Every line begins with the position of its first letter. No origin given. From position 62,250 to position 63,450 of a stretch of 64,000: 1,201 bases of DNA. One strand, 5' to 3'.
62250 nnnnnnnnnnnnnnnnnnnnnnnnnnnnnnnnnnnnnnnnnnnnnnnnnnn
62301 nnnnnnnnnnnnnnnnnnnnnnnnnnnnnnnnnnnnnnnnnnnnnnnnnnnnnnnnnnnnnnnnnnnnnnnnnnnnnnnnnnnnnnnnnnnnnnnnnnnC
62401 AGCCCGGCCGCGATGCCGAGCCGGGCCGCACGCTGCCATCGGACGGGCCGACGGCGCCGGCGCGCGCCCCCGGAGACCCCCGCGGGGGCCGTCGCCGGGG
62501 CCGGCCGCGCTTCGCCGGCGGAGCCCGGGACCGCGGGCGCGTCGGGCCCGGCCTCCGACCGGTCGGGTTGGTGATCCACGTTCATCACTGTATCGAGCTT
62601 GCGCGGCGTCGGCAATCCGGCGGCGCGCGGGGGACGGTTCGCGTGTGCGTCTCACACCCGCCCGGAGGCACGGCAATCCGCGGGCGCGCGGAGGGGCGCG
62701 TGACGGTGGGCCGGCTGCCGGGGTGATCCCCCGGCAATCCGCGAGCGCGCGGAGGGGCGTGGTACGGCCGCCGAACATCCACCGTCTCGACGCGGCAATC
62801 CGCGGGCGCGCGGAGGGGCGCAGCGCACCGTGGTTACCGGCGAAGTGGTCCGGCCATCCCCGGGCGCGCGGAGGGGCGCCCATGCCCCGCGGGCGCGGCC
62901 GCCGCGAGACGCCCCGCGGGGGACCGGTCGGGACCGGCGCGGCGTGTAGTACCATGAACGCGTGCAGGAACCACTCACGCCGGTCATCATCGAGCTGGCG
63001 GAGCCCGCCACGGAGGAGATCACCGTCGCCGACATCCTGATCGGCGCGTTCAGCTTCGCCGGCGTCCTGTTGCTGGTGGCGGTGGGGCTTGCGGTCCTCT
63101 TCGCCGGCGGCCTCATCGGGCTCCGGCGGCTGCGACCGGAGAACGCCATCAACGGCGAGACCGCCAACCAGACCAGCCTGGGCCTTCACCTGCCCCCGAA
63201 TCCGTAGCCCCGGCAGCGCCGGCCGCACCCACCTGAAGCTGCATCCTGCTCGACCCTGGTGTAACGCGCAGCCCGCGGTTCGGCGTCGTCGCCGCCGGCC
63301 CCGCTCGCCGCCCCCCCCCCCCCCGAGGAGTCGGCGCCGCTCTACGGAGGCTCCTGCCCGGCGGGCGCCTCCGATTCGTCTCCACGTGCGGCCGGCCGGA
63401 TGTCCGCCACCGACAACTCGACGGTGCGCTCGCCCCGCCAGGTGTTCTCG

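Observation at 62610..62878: Orphan CRISPR-like mini-array (29/32 geometry, 61-bp period) wedged between the lpt operon start and a small divergent gene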

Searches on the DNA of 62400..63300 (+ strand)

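Call 27: search_dna_similar(query=window:62600-62960:+, collection=phages, mode=distant, max_evalue=10, max_rows=20)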
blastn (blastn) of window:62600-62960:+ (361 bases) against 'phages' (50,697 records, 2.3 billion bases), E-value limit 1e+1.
Records with a match: 9; places in all: 9; records where one place covers at least 80% of the query: 0.
Best place of each record, by identity: 90-95% 3; 80-90% 5; 60-80% 1.
By first word of the organism name: Arthrobacter 2; Microbacterium 2; Pseudomonas 1; Mycobacterium 1; Caulobacter 1; Stenotrophomonas 1; Pseudanabaena 1.
By host as written in the record: Microbacterium sp. 2; Arthrobacter globiformis B-2979 1; Pseudomonas aeruginosa 1; Mycobacterium smegmatis mc2 155 1; Caulobacter segnis CBR1 1; Stenotrophomonas maltophilia CEMTC 2355 1; Pseudanabaena sp. 1; Arthrobacter sp. B10-11 1.
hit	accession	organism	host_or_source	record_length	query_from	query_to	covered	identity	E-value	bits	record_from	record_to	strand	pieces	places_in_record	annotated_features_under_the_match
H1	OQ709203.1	Arthrobacter phage MaGuCo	Arthrobacter globiformis B-2979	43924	84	145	17%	77.8%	3e-1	42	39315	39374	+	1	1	51: hypothetical protein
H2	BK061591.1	Pseudomonas phage vB_PaeP-D14S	Pseudomonas aeruginosa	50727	2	44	12%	81.4%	4e+0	37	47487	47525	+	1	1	Site-specific DNA-methyltransferase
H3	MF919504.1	Mycobacterium phage DmpstrDiver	Mycobacterium smegmatis mc2 155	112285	2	33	9%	90.6%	3e-1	42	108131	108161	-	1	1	hypothetical protein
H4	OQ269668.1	Caulobacter phage TMCBR2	Caulobacter segnis CBR1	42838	64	98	10%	82.9%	4e+0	37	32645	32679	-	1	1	hypothetical protein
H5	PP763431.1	Microbacterium phage Merry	Microbacterium sp.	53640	1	31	9%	90.3%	1e+0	40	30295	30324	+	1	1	minor tail protein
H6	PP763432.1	Microbacterium phage Sunny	Microbacterium sp.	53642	1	31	9%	90.3%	1e+0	40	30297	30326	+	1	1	minor tail protein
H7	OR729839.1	Stenotrophomonas phage StenM_174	Stenotrophomonas maltophilia CEMTC 2355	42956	219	251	9%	84.8%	4e+0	38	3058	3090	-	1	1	hypothetical protein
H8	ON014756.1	Pseudanabaena phage Pam4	Pseudanabaena sp.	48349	94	124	9%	87.1%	1e+0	39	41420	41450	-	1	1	hypothetical protein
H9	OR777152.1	Arthrobacter phage Cupello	Arthrobacter sp. B10-11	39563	95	122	8%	89.3%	4e+0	38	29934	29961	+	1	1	DNA methyltransferase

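Call 28: search_dna_similar(query=window:62600-62960:+, collection=plasmids, mode=distant, max_evalue=10, max_rows=20)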
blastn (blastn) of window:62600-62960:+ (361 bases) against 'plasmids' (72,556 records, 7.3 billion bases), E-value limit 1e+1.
Records with a match: 61; places in all: 63; records where one place covers at least 80% of the query: 0.
Best place of each record, by identity: 95-99% 2; 90-95% 19; 80-90% 33; 60-80% 7.
By first word of the organism name: Rhizobium 9; Sinorhizobium 9; Streptomyces 8; Burkholderia 8; Azospirillum 3; Ralstonia 3; Tsukamurella 2; Deinococcus 2; Croceicoccus 2; Paracoccus 2; and 13 more.
By predicted mobility (MOB-suite, as given by PLSDB): non-mobilizable 37; conjugative 13; mobilizable 11.
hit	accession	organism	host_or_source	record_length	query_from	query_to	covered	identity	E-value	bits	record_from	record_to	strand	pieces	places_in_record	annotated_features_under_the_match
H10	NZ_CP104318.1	Streptomyces angustmyceticus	whole organism,soil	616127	79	279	45%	72.6%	1e+0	81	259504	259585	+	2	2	none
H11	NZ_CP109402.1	Streptomyces anulatus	-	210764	201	272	20%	74.7%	1e+0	42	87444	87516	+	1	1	none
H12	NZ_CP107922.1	Streptomyces sp. NBC_00440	-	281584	201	272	20%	72.6%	4e+0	39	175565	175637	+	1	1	none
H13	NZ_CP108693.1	Streptomyces anulatus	-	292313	201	272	20%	72.6%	4e+0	39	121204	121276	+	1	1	none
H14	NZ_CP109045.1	Streptomyces halstedii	-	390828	65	124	17%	80.0%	8e-3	48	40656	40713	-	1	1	none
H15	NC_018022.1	Mycolicibacterium chubuense NBB4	-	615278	120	174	15%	80.0%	1e+0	41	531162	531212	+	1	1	mobF: MobF family relaxase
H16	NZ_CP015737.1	Shinella sp. HZN7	-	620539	84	136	15%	82.5%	8e-3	49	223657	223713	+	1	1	ugpC: sn-glycerol-3-phosphate ABC transporter ATP-binding protein UgpC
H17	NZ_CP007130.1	Gemmatirosa kalamazoonensis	-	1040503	60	110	14%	79.6%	4e+0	40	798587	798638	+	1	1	record has no annotation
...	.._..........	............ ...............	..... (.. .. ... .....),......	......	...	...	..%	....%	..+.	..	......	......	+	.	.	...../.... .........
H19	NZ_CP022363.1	Azospirillum sp. TSH58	single cell,paddy soils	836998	26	75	14%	80.0%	3e-1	44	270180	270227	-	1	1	UdgX family uracil-DNA binding protein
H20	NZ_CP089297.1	Methylobacterium currus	Solanum lycopersicum,single cell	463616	207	254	13%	79.6%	1e+0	41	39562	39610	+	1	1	hypothetical protein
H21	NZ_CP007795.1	Azospirillum argentinense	Triticum aestivum L.,Root,wheat ...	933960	29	73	12%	82.2%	4e+0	39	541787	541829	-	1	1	UdgX family uracil-DNA binding protein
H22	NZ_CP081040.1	Leisingera sp. M527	-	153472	89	132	12%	80.4%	1e+0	41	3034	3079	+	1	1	none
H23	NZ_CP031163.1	Deinococcus wulumuqiensis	cell culture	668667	84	125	12%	83.3%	4e+0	40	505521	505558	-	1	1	none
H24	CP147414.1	Cereibacter sphaeroides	-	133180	50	91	12%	81.8%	4e+0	39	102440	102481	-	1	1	none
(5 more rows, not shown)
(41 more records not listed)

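Call 29: search_rna_families(source=window, start=62400, end=63300, threshold=evalue, max_evalue=10, show_alignments=4)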
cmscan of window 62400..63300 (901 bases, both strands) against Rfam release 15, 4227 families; matches with E-value up to 10: 2.
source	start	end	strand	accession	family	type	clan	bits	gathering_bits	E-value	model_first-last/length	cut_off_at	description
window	62400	62430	+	RF01519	CC0196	Gene; sRNA;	-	15.3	35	1.2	33-58/58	5'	Caulobacter sRNA CC0196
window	63212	63238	-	RF02171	RFPL3-AS1_1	Gene; lncRNA;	-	12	70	3.8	1-88/88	no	RFPL3 antisense RNA 1 conserved region 1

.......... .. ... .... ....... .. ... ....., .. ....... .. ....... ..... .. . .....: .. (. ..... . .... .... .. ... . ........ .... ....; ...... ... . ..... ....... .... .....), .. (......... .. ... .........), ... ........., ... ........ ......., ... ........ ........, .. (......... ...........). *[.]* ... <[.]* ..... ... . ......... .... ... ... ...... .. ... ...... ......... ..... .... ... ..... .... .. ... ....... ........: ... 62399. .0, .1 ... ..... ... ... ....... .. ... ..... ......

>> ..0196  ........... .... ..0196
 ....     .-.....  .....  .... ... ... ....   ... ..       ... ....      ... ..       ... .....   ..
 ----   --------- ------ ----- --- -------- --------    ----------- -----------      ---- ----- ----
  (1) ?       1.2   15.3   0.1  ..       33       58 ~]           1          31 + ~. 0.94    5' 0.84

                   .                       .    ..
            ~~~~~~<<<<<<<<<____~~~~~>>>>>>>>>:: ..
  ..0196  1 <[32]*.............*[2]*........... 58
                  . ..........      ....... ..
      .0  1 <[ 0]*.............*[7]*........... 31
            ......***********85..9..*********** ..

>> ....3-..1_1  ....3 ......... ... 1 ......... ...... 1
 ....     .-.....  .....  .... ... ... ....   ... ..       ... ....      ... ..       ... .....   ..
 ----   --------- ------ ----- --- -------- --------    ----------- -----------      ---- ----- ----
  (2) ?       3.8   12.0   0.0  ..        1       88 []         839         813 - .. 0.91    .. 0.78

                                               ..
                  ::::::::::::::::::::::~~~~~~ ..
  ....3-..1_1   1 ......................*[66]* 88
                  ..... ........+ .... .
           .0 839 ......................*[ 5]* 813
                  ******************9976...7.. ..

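Call 30: get_annotated_region(hit=H11, flank=12000)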
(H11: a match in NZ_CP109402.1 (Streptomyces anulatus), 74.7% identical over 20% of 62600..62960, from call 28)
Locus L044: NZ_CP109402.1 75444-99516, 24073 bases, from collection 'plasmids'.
description: Streptomyces anulatus strain NBC_01523 plasmid unnamed2, complete sequence
organism: Streptomyces anulatus (NCBI taxid 1892)
taxonomy: Bacteria; Actinomycetota; Actinomycetes; Kitasatosporales; Streptomycetaceae; Streptomyces; Streptomyces anulatus
host: -; source: -; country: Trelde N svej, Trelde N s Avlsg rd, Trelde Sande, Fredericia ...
typing (MOB-suite, as given by PLSDB): mobilizable; replicon rep_cluster_1879,rep_cluster_1910; relaxase MOBF
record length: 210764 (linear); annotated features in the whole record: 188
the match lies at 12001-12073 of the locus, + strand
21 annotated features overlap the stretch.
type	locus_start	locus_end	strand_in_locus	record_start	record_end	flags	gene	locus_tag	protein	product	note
CDS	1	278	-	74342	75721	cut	-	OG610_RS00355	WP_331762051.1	MFS transporter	GO:0055085 - transmembrane transport [Evidence IEA]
CDS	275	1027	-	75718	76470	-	-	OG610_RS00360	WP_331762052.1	hypothetical protein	-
CDS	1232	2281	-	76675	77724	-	-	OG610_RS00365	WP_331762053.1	YncE family protein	-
CDS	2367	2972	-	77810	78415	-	-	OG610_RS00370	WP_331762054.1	TIGR02466 family protein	-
CDS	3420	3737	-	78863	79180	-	-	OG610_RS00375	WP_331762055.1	helix-turn-helix transcriptional regulator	-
CDS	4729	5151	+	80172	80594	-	-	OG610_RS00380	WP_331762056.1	VOC family protein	-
CDS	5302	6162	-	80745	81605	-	-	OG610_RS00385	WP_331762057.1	hypothetical protein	-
CDS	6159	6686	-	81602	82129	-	-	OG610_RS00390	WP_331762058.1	sigma-70 family RNA polymerase sigma factor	GO:0006352 - DNA-templated transcription initiation [Evidence IEA]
CDS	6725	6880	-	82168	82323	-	-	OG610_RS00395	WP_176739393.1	hypothetical protein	-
CDS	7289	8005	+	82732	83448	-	-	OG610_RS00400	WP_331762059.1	HNH endonuclease family protein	-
CDS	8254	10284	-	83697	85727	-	-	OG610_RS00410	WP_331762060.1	sigma-70 family RNA polymerase sigma factor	GO:0006352 - DNA-templated transcription initiation [Evidence IEA]; GO:0006355 - regulation of DNA-templated ...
CDS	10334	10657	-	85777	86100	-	-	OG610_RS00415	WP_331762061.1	YciI family protein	-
CDS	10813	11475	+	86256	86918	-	-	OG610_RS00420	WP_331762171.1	DUF998 domain-containing protein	-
CDS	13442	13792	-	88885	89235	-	cas2e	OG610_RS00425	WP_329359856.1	type I-E CRISPR-associated endoribonuclease Cas2e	GO:0043571 - maintenance of CRISPR repeat elements [Evidence IEA]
CDS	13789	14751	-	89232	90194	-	cas1e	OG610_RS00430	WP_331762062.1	type I-E CRISPR-associated endonuclease Cas1e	GO:0051607 - defense response to virus [Evidence IEA]; GO:0043571 - maintenance of CRISPR repeat elements [Evidence IEA]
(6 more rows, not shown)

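Call 31: get_annotated_region(hit=H10, flank=12000)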
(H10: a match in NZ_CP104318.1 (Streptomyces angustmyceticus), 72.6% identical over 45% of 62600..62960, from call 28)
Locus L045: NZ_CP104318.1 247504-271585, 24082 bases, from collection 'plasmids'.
description: Streptomyces angustmyceticus strain CQUSa03 plasmid p1, complete sequence
organism: Streptomyces angustmyceticus (NCBI taxid 285578)
taxonomy: Bacteria; Actinomycetota; Actinomycetes; Kitasatosporales; Streptomycetaceae; Streptomyces; Streptomyces angustmyceticus
host: -; source: whole organism,soil; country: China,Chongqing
typing (MOB-suite, as given by PLSDB): non-mobilizable
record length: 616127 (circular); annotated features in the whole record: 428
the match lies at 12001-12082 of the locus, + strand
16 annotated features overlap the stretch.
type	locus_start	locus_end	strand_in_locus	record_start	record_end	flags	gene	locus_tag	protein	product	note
CDS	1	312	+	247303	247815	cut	-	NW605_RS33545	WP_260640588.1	class I SAM-dependent methyltransferase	GO:0032259 - methylation [Evidence IEA]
CDS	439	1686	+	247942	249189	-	fxlM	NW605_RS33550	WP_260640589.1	methyltransferase, FxLD system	-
CDS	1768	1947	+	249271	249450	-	-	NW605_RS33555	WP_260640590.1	FxLD family lanthipeptide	-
CDS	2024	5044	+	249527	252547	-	-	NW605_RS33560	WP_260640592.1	lantibiotic dehydratase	-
CDS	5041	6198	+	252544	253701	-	-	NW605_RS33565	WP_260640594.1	lanthionine synthetase C family protein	-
CDS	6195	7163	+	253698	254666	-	-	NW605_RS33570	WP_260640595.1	thiopeptide-type bacteriocin biosynthesis protein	-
CDS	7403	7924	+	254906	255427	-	-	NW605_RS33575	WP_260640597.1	HD domain-containing protein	-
CDS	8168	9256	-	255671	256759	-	-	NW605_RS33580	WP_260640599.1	response regulator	GO:0000160 - phosphorelay signal transduction system [Evidence IEA]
CDS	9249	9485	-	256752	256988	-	-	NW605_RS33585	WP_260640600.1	hypothetical protein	-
CDS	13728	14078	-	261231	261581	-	cas2e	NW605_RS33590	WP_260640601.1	type I-E CRISPR-associated endoribonuclease Cas2e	GO:0043571 - maintenance of CRISPR repeat elements [Evidence IEA]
CDS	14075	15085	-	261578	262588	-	cas1e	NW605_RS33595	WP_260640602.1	type I-E CRISPR-associated endonuclease Cas1e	GO:0051607 - defense response to virus [Evidence IEA]; GO:0043571 - maintenance of CRISPR repeat elements [Evidence IEA]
CDS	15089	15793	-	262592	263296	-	cas6e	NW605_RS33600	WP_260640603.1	type I-E CRISPR-associated protein Cas6/Cse3/CasE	GO:0043571 - maintenance of CRISPR repeat elements [Evidence IEA]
CDS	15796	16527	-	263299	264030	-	cas5e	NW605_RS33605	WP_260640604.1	type I-E CRISPR-associated protein Cas5/CasD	GO:0043571 - maintenance of CRISPR repeat elements [Evidence IEA]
CDS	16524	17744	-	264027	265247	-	cas7e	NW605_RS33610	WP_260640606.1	type I-E CRISPR-associated protein Cas7/Cse4/CasC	GO:0043571 - maintenance of CRISPR repeat elements [Evidence IEA]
CDS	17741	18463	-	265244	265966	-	casB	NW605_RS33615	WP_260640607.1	type I-E CRISPR-associated protein Cse2/CasB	GO:0043571 - maintenance of CRISPR repeat elements [Evidence IEA]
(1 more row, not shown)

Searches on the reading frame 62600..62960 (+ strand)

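Call 61: find_homologous_proteins(query=L044:13789-14751:-, max_evalue=0.00001)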
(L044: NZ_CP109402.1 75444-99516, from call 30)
Query L044:13789-14751:- (320 aa): 5816 proteins with E <= 0.00001 among 8000 candidates; the best 120 are listed.
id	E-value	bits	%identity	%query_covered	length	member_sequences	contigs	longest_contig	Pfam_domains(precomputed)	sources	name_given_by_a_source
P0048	2.3e-211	718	100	100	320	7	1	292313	PF01867.22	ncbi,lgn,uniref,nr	ncbi:type I-E CRISPR-associated endonuclease Cas1e (plasmid) [Streptomyces anulatus]|uniref:type I-E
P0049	2.1e-210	715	99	100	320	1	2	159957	PF01867.22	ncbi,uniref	ncbi:type I-E CRISPR-associated endonuclease Cas1e [Streptomyces anulatus]|uniref:type I-E CRISPR-as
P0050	1.8e-209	712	99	100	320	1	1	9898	PF01867.22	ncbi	ncbi:type I-E CRISPR-associated endonuclease Cas1e [Streptomyces anulatus]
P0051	1.1e-208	710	98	100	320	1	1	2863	PF01867.22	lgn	-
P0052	2.3e-206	702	98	100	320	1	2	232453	PF01867.22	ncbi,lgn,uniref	ncbi:type I-E CRISPR-associated endonuclease Cas1e [Streptomyces anulatus]|uniref:type I-E CRISPR-as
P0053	4.6e-206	701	98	100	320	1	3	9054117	PF01867.22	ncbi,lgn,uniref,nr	ncbi:type I-E CRISPR-associated endonuclease Cas1e [Streptomyces anulatus]|uniref:CRISPR-associated 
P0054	1.5e-205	699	98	100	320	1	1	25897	PF01867.22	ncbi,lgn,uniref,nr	ncbi:type I-E CRISPR-associated endonuclease Cas1e [Streptomyces sp. OspMP-M43]|uniref:type I-E CRIS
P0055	1.5e-205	699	98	100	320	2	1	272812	PF01867.22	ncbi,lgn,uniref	ncbi:type I-E CRISPR-associated endonuclease Cas1e (plasmid) [Streptomyces anulatus]|uniref:type I-E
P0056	2.7e-204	695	97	100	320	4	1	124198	PF01867.22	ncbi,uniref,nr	ncbi:CRISP-associated protein Cas1 [Streptomyces sp. MnatMP-M77]|uniref:type I-E CRISPR-associated e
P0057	4.6e-199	678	93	100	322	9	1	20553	PF01867.22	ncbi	ncbi:type I-E CRISPR-associated endonuclease Cas1e [Streptomyces cyaneofuscatus]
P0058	3.6e-197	672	93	100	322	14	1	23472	PF01867.22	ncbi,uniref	ncbi:type I-E CRISPR-associated endonuclease Cas1e [Streptomyces sp. NPDC006906]|uniref:type I-E CRI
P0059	3.2e-194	662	92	100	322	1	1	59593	PF01867.22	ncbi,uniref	ncbi:type I-E CRISPR-associated endonuclease Cas1e [Streptomyces sp. NPDC060209]|uniref:type I-E CRI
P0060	3.0e-193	659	91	100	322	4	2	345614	PF01867.22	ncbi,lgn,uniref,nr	ncbi:type I-E CRISPR-associated endonuclease Cas1e (plasmid) [Streptomyces poriferorum]|uniref:type 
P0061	1.1e-192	657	92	100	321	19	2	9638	PF01867.22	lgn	-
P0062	4.0e-187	639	89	100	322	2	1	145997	PF01867.22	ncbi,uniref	ncbi:type I-E CRISPR-associated endonuclease Cas1e [Streptomyces parvus]|uniref:type I-E CRISPR-asso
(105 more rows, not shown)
